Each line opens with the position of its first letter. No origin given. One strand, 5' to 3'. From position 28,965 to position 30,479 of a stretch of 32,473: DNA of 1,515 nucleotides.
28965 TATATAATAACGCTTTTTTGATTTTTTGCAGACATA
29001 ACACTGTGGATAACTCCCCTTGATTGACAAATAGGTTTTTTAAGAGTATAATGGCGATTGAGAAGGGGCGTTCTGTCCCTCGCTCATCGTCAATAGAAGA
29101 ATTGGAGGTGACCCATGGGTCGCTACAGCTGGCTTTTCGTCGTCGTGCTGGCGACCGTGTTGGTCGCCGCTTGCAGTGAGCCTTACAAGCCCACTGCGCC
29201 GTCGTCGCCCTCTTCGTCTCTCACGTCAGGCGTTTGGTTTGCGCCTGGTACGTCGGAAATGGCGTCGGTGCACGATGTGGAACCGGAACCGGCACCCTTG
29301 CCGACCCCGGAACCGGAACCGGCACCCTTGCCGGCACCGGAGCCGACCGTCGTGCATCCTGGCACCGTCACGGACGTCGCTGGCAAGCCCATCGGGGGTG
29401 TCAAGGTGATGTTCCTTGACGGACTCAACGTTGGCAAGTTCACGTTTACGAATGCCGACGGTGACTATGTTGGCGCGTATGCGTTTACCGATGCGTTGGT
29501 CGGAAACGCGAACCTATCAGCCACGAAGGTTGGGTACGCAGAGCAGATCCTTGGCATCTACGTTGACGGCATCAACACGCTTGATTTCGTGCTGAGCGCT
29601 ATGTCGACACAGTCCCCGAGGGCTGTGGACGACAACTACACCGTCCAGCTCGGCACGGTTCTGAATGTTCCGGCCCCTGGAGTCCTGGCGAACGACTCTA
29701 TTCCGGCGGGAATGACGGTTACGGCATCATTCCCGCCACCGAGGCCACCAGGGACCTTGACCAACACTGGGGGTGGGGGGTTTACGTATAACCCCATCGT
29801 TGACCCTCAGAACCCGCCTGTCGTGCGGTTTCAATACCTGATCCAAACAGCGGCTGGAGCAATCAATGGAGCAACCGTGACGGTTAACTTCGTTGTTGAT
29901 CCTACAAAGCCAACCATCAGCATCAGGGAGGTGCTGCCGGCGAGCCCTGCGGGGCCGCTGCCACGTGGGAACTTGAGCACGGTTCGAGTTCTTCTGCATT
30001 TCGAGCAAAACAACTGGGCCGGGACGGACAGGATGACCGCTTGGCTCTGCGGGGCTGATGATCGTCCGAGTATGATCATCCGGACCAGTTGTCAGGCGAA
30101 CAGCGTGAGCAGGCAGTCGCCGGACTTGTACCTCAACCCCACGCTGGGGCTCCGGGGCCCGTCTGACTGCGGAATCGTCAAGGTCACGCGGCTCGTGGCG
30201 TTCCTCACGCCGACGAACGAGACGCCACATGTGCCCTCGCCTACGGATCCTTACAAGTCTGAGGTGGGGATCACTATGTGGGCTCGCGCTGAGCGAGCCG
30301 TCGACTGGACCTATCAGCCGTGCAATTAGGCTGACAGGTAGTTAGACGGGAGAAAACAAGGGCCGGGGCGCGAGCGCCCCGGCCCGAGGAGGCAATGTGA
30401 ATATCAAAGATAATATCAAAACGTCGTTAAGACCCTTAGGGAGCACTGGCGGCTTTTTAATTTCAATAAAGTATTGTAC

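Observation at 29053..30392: An abrupt ~1.3-kb high-GC island splits the paralogue cluster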

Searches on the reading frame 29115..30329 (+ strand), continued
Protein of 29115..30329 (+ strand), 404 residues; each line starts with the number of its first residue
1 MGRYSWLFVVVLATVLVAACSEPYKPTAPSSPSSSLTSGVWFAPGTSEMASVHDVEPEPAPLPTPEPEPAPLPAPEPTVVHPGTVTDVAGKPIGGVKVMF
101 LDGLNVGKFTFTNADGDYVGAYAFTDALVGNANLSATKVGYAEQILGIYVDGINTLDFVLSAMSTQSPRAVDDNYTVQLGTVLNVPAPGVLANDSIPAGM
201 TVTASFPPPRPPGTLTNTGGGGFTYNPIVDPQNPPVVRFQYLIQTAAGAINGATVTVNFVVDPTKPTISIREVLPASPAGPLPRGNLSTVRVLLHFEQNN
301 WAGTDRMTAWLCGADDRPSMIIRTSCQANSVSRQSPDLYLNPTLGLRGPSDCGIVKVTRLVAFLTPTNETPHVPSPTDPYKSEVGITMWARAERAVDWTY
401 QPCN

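Call 53: find_homologous_proteins(query=L091:3265-4224:+)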
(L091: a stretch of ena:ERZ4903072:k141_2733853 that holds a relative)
Query L091:3265-4224:+ (319 aa): 13 proteins with E <= 0.001 among 7735 candidates.
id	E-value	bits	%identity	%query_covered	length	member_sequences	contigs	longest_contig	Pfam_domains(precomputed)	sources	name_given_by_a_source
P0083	1.5e-205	699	100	100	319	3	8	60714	PF17963.8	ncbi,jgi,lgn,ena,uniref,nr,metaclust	ncbi:hypothetical protein A2818_00915 [Candidatus Nomurabacteria bacterium RIFCSPHIGHO2_01_FULL_40_1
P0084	2.4e-98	347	68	76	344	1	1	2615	PF17803.8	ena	-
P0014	2.0e-15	75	39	32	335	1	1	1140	PF17963.8,PF17892.8,PF16640.12,PF17803.8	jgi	jgi:hypothetical protein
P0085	3.2e-14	71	36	34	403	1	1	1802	PF17963.8,PF17892.8,PF17803.8,PF19076.7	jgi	jgi:titin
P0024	3.9e-9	54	48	14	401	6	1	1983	PF17963.8,PF17892.8,PF17803.8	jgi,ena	-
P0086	9.7e-6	43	35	34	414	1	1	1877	PF17963.8,PF17892.8,PF13385.14,PF17803.8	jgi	jgi:VCBS repeat-containing protein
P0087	3.3e-5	41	29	36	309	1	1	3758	PF17963.8,PF17892.8,PF17803.8,PF19076.7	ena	-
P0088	7.5e-5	40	36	29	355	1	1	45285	PF17963.8,PF17892.8,PF17803.8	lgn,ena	-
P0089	1.8e-4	39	41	27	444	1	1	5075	PF17963.8,PF17892.8,PF17803.8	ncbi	ncbi:MAG: Ig-like domain-containing protein [Candidatus Limnocylindria bacterium]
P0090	1.8e-4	39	34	38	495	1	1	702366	PF17963.8,PF17892.8,PF17803.8,PF00082.28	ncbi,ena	-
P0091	2.1e-4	39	31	29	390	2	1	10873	PF17963.8,PF17892.8,PF17803.8,PF19076.7,PF16184.12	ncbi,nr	ncbi:MAG: hypothetical protein DMF88_15440 [Acidobacteria bacterium]|nr:MAG: hypothetical protein DM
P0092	4.3e-4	38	40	28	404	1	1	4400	PF17963.8,PF17892.8,PF17803.8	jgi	-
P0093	9.3e-4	37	35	30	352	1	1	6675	PF17963.8,PF17892.8,PF17803.8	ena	-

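Call 54: find_encoding_contigs(protein=P0084, flank=10000, max_places=4)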
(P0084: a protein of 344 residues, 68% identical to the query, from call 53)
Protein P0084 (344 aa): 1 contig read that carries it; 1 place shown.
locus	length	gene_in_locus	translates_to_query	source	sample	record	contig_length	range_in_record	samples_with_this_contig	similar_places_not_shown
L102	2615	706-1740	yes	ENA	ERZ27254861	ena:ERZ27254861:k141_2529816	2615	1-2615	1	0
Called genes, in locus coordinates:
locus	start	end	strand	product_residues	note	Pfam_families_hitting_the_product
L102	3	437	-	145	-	?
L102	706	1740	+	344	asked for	PF17803:Cadherin_4 (weak)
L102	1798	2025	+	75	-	PF04255:DUF433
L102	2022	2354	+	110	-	PF18478:PIN_10 (weak), PF18480:DUF5615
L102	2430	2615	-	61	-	?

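Call 72: predict_structure(alignment_id=A4)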
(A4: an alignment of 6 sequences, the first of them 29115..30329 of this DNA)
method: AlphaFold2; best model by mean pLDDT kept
length: 404 residues; sequences in the alignment: 6
mean_pLDDT: 51.5   pTM: 0.39
mean pLDDT of the five models: 51.5, 50.5, 47.4, 44.0, 42.4
residues with pLDDT >= 90: 0; 70-90: 63; 50-70: 155; < 50: 186
segments of 3 or more residues with pLDDT < 50: 2-4, 15-56, 74-170, 180-182, 186-199, 212-214, 218-222, 323-334
pLDDT, mean of each block of 10 residues (from residue 1): 50 46 37 31 35 49 63 38 30 33 38 40 38 33 32 32 38 52 47 44 52 49 53 56 54 56 65 75 74 72 67 65 41 54 58 76 71 63 64 79 75
secondary structure, 60 per line:
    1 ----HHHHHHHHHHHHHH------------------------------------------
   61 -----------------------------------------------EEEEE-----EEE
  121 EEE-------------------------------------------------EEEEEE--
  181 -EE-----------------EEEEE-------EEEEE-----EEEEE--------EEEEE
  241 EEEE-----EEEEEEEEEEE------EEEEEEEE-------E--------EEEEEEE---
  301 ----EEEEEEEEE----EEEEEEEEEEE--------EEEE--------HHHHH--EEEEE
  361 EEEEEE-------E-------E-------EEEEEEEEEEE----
elements in order: H5-18 E108-112 E118-123 E173-178 E201-205 E213-217 E223-227 E236-244 E250-260 E267-274 E291-297 E305-313 E318-328 E337-340 H349-353 E356-366 E390-400
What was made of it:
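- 29892..30326 (+): Rare all-beta C-terminal domain (residues ~260-404), ending in a conserved WxYxPCN motif. Only 3 other proteins among 1.84 billion representatives carry it. Call 72: pLDDT 65-79, beta strands.
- The structure model is of low confidence (pLDDT 51.5, call 72).
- Tried and rejected: AlphaFold2 with a 6-sequence alignment: low confidence, pLDDT 51.5 (call 72).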

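Call 74: search_protein_families(library=ncbifam, proteins=[window:29115-30329:+, L091:3265-4224:+, L002:11375-13783:+], max_evalue=0.01)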
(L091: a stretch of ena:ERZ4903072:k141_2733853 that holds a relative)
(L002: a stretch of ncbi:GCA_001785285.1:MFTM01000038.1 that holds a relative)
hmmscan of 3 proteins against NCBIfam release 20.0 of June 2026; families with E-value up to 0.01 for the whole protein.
window:29115-30329:+ (404 aa): 2 families
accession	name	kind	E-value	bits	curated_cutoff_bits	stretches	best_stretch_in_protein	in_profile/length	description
NF052345.1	S_layer_anammox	exception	1e-06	26.4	1400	1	56-173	1285-1404/1596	Kustd1514 family S-layer glycoprotein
NF037973.1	metallo_SslE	exception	9.3e-05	20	3000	1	11-115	15-121/1519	lipoprotein metalloprotease SslE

L091:3265-4224:+ (319 aa): 0 families

L002:11375-13783:+ (802 aa): 0 families

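Call 77: fold_search(model_id=the predicted structure, library=pdb)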
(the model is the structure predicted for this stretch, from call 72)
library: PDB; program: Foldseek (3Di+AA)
matches with E <= 10: 1631; with E <= 0.001: 156
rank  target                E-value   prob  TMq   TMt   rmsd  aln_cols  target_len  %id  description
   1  6tqd_F                2.1e-05  1.00  0.18  0.32  12.7       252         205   10  D00-D0 domain of Intimin (released 2021-01-13)
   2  4m00_A                2.4e-05  1.00  0.19  0.16  14.3       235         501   13  Crystal structure of the ligand binding region of staphylococcal adhesion SraP (released 2014-06-18)
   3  6tqd_B                2.8e-05  1.00  0.17  0.27  11.8       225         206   12  D00-D0 domain of Intimin (released 2021-01-13)
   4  5k6z_B                3.9e-05  1.00  0.18  0.19  14.3       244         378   13  Sidekick chimera containing sidekick-2 immunoglobulin domains 1-2 and sidekick-1 immunoglobulin domains 3-4 (released 2016-09-28)
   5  4p2y_A                3.9e-05  0.99  0.16  0.20  15.7       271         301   12  Crystal structure of the human RAGE ectodomain (fragment VC1C2) in complex with mouse S100A6 (released 2015-03-11)
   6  4lp4_A                4.3e-05  1.00  0.16  0.27  15.2       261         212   13  Crystal structure of the human RAGE VC1 fragment in space group P62 (released 2013-10-16)
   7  6tqd_A                5.4e-05  1.00  0.19  0.32  11.5       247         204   10  D00-D0 domain of Intimin (released 2021-01-13)
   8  6vft_A                5.4e-05  0.99  0.16  0.16  15.3       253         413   13  Crystal structure of human delta protocadherin 17 EC1-EC4 (released 2020-03-11)
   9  4ybh_A                5.4e-05  0.99  0.15  0.19  15.9       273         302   12  Crystal structure of the human RAGE ectodomain (VC1C2 fragment) in complex with human S100A6 (released 2016-03-02)
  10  6xq8_B                5.4e-05  0.97  0.14  0.23  14.9       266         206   13  Receptor for Advanced Glycation End Products VC1 domain in complex with Fragments 1 & 11 (released 2021-07-14)
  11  7a7d_a                6.0e-05  1.00  0.19  0.15  12.1       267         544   10  Cadherin fit into cryo-ET map (released 2020-12-23)
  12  6q2j_E                6.0e-05  0.96  0.15  0.11  17.8       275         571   12  Cryo-EM structure of extracellular dimeric complex of RET/GFRAL/GDF15 (released 2019-10-02)
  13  4m03                  6.3e-05  1.00  0.18  0.39  13.3       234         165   13  C-terminal fragment(residues 576-751) of binding region of SraP (released 2014-06-18)
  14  4ofv_B                6.3e-05  0.99  0.15  0.26  16.1       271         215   12  Refinement of RAGE-DNA complex in 3S58 without DNA (released 2014-04-23)
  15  5dzv_B                6.3e-05  0.99  0.16  0.13  16.0       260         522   13  Protocadherin alpha 7 extracellular cadherin domains 1-5 (released 2016-05-04)
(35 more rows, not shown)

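Call 80: find_encoding_contigs(protein=P0070, flank=8000, max_places=2)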
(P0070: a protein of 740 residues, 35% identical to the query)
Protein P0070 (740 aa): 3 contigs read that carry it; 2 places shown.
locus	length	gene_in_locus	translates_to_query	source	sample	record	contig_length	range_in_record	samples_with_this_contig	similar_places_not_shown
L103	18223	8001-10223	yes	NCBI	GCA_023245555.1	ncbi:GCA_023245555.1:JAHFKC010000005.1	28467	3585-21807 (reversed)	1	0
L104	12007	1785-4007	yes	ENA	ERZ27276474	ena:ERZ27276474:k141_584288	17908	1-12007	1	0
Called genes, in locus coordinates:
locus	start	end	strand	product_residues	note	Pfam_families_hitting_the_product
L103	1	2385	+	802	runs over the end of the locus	PF00515:TPR_1, PF13424:TPR_12, PF13414:TPR_11, PF00515:TPR_1, PF13424:TPR_12, PF13414:TPR_11, PF13424:TPR_12, PF13432:TPR_16, +35 more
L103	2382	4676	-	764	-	PF13365:Trypsin_2, PF00089:Trypsin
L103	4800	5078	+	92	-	-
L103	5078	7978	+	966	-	-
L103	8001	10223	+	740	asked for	-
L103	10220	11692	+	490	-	PF13473:Cupredoxin_1 (faint)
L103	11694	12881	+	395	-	-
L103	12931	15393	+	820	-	PF13473:Cupredoxin_1 (weak)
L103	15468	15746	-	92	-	PF01541:GIY-YIG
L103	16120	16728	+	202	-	PF00565:SNase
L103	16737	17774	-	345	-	PF01544:CorA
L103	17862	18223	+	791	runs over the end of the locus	PF02190:LON_substr_bdg, PF00004:AAA, PF07728:AAA_5 (weak), PF22667:Lon_lid, PF05362:Lon_C, PF13541:ChlI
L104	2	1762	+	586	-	?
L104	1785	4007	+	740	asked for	-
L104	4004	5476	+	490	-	PF13473:Cupredoxin_1 (faint)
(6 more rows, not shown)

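Call 81: find_encoding_contigs(protein=P0071, flank=8000, max_places=2)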
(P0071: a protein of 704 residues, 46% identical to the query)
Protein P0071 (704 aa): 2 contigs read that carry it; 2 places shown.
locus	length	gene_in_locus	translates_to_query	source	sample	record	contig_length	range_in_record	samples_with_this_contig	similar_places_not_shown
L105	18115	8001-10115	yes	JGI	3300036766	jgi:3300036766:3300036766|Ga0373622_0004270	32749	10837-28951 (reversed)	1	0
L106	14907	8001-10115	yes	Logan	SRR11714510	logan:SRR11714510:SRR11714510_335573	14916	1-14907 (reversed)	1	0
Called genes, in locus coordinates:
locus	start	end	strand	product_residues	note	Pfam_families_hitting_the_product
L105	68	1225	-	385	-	-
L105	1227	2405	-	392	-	-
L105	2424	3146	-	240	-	PF00881:Nitroreductase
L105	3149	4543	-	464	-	PF02624:YcaO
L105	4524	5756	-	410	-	-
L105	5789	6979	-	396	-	-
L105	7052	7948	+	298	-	-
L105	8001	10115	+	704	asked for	-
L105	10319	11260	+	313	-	-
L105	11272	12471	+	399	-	-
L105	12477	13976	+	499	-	-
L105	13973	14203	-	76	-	-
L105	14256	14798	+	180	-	-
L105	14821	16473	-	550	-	-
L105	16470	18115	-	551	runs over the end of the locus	-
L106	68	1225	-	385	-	-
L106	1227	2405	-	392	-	-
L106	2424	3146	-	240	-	PF00881:Nitroreductase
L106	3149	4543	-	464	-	PF02624:YcaO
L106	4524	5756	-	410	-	-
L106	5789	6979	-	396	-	-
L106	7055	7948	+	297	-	-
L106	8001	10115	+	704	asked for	-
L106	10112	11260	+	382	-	-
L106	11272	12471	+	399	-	-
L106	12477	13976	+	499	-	-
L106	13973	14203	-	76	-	-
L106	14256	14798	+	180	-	-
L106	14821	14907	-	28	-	?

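Call 88: find_related_loci(query=window:29115-30329:+, collection=viral_contigs, flank=3000)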
Query window:29115-30329:+ (404 aa) in viral_contigs; peptide patterns used: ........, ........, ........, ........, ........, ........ (x = any residue, [..] = any of these).
9 stretches matched a pattern, but none encodes a relative of the query by tblastn (E <= 1e-3).
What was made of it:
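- Tried and rejected: The IMG/VR scan found no relative (call 88).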

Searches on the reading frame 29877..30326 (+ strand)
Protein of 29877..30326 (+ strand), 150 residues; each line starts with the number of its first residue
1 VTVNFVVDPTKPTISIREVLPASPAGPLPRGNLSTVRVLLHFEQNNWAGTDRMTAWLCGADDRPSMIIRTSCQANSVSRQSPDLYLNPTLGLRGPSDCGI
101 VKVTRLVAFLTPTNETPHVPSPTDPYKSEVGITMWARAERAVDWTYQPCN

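Call 32: search_protein_representatives(protein=window:29877-30326:+)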
Query: 150 residues. Proteins with E-value up to 0.001 (for the whole library): 4; up to 1e-10: 3; up to 1e-30: 2. The best 4 are listed.
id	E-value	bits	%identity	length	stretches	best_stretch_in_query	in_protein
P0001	5.3e-97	338.2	99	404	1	1-150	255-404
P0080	5.2e-69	247.3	72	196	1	6-150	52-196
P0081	2.6e-11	59.9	35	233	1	12-146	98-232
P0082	5.1e-05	39.4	38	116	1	25-150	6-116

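Call 35: find_encoding_contigs(protein=P0080, flank=10000, max_places=6)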
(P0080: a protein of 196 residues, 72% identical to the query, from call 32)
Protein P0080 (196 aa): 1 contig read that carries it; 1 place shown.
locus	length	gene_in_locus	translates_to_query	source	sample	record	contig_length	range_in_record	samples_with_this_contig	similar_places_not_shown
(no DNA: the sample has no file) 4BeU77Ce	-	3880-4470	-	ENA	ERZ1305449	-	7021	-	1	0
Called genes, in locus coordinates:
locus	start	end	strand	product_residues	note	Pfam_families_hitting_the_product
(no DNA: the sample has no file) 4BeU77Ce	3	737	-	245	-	?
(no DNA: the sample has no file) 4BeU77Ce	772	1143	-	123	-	PF19649:DUF6152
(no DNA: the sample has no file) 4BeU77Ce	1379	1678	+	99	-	PF02604:PhdYeFM_antitox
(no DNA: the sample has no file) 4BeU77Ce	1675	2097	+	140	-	-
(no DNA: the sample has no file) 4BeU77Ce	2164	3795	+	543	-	PF14312:FG-GAP_2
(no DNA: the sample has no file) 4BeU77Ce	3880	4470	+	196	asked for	-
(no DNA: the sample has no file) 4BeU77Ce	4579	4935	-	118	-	-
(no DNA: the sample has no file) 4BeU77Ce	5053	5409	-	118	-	PF04255:DUF433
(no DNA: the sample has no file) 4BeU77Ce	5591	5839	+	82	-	-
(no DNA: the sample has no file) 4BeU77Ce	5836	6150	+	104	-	PF02452:PemK_toxin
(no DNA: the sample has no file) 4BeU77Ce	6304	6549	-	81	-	-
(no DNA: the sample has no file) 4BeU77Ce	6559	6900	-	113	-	-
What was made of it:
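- P0080 is 72% identical and sits on a toxin-antitoxin-rich contig (calls 32, 35).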

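Call 36: find_encoding_contigs(protein=P0081, flank=10000, max_places=4)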
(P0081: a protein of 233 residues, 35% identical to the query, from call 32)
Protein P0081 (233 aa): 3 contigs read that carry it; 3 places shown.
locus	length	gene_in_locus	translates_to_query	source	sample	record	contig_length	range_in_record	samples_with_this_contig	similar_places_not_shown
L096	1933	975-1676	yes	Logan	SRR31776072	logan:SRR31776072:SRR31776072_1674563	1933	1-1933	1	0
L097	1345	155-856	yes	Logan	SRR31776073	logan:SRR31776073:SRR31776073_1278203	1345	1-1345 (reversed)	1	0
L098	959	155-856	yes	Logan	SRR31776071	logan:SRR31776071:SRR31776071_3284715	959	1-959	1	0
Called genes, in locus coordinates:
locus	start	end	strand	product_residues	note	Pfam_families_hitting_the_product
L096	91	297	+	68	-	-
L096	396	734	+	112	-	-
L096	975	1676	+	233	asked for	PF02368:Big_2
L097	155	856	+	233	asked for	PF02368:Big_2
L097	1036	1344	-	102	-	?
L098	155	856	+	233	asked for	PF02368:Big_2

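Call 37: find_encoding_contigs(protein=P0082, flank=10000, max_places=4)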
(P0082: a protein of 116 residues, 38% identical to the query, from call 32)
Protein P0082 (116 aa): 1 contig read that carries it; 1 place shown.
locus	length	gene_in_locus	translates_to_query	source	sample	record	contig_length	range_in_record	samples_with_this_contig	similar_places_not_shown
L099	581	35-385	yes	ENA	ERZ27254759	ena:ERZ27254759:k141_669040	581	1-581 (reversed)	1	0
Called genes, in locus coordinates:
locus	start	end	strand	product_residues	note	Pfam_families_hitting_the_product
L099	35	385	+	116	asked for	-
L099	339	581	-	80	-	?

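Call 45: search_protein_families(library=pfam, proteins=[P0080, P0081, P0082], max_evalue=0.05)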
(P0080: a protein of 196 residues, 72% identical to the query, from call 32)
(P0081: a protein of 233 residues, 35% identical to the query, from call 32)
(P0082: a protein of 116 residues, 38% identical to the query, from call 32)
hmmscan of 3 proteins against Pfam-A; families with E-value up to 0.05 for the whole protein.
P0080 (196 aa): 0 families

P0081 (233 aa): 1 family
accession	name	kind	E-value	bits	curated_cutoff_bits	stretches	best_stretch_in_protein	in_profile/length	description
PF02368.24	Big_2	-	7.6e-09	35.8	22.8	1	16-73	17-70/79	Bacterial Ig-like domain (group 2)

P0082 (116 aa): 0 families

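Call 61: list_cluster_members(proteins=[P0080, P0084, P0081, P0082, L102:1798-2025:+, L102:2022-2354:+, L096:396-734:+, L096:91-297:+])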
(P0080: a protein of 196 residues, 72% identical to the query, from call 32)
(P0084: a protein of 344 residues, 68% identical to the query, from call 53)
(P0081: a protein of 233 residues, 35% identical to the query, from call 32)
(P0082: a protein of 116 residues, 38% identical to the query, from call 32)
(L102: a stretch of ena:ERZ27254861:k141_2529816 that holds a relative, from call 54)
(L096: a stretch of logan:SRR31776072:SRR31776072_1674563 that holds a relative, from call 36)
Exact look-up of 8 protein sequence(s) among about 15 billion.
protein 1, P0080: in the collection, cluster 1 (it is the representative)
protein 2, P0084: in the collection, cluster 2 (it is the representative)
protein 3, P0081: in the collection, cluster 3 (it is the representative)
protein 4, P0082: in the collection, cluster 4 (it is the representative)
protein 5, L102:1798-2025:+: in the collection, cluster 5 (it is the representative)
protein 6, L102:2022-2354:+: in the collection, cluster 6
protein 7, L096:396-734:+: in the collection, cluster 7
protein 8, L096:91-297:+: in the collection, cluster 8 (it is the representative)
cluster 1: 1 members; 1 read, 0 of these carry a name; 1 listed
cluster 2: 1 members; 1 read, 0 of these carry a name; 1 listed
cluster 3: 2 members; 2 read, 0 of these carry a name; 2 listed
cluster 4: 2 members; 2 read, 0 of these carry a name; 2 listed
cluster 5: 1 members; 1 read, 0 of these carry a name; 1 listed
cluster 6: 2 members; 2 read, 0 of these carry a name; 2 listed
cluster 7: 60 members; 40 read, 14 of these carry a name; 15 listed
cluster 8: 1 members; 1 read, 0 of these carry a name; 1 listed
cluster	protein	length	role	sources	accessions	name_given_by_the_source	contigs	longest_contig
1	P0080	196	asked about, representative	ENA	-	-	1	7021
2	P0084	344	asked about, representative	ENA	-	-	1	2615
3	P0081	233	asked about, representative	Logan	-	-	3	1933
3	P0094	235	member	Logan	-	-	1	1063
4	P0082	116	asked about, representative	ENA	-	-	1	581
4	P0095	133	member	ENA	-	-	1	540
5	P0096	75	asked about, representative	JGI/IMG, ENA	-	-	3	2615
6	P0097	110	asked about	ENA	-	-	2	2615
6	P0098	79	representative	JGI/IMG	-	-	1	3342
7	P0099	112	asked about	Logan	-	-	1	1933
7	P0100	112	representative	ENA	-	-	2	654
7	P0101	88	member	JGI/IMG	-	hypothetical protein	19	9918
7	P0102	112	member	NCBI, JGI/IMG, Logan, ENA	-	hypothetical protein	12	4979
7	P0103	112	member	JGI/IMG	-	hypothetical protein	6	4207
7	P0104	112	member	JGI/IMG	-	hypothetical protein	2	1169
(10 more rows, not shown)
